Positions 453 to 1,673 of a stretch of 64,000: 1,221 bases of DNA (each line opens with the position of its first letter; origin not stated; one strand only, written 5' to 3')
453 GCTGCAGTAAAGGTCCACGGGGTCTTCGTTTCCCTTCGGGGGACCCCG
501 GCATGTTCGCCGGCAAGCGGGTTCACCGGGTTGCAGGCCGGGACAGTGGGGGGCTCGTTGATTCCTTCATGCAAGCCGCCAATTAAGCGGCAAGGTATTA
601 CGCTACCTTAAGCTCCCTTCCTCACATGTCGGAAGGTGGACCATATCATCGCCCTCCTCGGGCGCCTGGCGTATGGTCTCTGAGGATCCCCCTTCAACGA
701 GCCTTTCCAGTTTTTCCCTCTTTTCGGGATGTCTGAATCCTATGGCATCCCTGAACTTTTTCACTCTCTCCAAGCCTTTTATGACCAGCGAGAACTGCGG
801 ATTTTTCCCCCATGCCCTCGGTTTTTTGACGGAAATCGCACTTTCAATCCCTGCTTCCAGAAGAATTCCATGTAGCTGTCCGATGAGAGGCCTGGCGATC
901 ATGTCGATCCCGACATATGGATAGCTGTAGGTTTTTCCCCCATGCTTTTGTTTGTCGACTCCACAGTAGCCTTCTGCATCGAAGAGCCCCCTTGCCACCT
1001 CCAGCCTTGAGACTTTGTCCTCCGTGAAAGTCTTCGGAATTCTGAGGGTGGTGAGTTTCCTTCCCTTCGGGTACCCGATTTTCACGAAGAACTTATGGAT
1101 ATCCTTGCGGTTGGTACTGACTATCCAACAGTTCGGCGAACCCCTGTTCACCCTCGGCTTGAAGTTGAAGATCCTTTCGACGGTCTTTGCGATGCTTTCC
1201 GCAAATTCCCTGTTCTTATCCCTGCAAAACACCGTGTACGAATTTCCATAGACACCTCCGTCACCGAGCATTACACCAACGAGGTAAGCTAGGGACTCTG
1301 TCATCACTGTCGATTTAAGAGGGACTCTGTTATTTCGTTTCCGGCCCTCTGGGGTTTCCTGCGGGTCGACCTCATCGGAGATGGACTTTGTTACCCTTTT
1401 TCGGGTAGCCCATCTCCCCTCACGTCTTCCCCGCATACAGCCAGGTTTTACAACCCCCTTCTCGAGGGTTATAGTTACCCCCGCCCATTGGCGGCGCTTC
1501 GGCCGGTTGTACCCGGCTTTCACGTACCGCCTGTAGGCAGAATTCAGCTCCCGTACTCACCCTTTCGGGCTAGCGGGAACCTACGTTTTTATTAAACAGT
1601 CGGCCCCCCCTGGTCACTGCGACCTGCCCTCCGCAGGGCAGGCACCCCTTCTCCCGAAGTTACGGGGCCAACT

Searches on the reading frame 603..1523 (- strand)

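Call 80: search_protein_families(library=pfam, proteins=[window:603-1523:-], max_evalue=0.001)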
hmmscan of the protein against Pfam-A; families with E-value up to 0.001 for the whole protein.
window:603-1523:- (306 aa): 1 family
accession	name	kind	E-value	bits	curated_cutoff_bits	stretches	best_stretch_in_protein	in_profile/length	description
PF14528.11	LAGLIDADG_3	-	2.6e-14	53.7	22.5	1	178-262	8-82/82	LAGLIDADG-like domain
